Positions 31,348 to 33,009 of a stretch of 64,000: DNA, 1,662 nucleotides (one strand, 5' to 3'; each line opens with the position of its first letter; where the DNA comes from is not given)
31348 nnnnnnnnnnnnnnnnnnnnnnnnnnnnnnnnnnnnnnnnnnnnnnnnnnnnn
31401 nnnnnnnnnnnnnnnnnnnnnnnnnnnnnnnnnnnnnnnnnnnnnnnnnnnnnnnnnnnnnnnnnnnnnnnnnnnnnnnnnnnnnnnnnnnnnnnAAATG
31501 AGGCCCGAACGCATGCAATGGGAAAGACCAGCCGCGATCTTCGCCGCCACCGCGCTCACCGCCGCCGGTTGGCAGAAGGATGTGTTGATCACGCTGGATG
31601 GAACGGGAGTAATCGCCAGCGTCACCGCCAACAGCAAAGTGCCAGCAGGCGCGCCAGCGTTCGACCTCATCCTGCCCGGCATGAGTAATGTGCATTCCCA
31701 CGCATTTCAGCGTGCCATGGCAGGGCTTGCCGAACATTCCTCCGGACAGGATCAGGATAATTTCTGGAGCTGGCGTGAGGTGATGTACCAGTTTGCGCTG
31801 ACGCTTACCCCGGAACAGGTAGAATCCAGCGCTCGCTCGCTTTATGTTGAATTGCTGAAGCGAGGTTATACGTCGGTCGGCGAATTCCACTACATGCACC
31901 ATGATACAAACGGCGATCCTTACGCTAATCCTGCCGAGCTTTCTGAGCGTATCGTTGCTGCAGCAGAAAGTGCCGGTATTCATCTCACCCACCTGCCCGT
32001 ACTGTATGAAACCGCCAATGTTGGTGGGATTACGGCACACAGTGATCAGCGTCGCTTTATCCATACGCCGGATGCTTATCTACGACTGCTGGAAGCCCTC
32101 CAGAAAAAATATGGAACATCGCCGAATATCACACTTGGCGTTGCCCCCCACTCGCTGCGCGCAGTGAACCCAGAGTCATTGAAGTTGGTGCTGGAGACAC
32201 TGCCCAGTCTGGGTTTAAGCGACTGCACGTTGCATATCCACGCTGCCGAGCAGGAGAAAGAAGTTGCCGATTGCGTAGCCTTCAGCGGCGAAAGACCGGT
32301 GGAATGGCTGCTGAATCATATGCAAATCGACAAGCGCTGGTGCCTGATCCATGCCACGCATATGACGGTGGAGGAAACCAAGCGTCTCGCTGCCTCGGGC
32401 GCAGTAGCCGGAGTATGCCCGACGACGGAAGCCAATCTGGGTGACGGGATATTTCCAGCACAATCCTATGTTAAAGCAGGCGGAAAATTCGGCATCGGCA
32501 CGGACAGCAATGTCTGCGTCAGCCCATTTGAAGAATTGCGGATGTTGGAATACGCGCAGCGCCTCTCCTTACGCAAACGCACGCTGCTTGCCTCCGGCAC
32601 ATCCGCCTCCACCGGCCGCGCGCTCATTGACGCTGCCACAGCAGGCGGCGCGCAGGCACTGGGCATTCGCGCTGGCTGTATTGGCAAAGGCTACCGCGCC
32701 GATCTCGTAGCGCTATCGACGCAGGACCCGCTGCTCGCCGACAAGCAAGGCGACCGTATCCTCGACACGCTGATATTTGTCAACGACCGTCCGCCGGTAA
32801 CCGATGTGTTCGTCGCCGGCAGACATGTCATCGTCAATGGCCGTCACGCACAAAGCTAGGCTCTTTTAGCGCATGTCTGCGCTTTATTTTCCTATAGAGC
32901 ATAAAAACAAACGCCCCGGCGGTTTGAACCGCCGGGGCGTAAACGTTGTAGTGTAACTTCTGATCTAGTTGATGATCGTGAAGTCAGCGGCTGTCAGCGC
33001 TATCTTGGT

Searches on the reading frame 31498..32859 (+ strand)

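Call 6: search_protein_families(library=pfam, proteins=[window:31498-32859:+], max_evalue=0.001)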
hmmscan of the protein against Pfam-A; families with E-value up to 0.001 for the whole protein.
window:31498-32859:+ (453 aa): 3 families
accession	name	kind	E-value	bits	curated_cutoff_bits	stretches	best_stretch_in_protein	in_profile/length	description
PF01979.26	Amidohydro_1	-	4.3e-39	135.1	25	1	58-443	2-344/345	Amidohydrolase family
PF07969.17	Amidohydro_3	-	1.9e-13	51.1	29.7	1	273-449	301-469/472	Amidohydrolase family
PF22429.2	HutF_N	-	2.3e-07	30.9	25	1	13-51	3-40/45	Formimidoylglutamate deiminase HutF, N-terminal domain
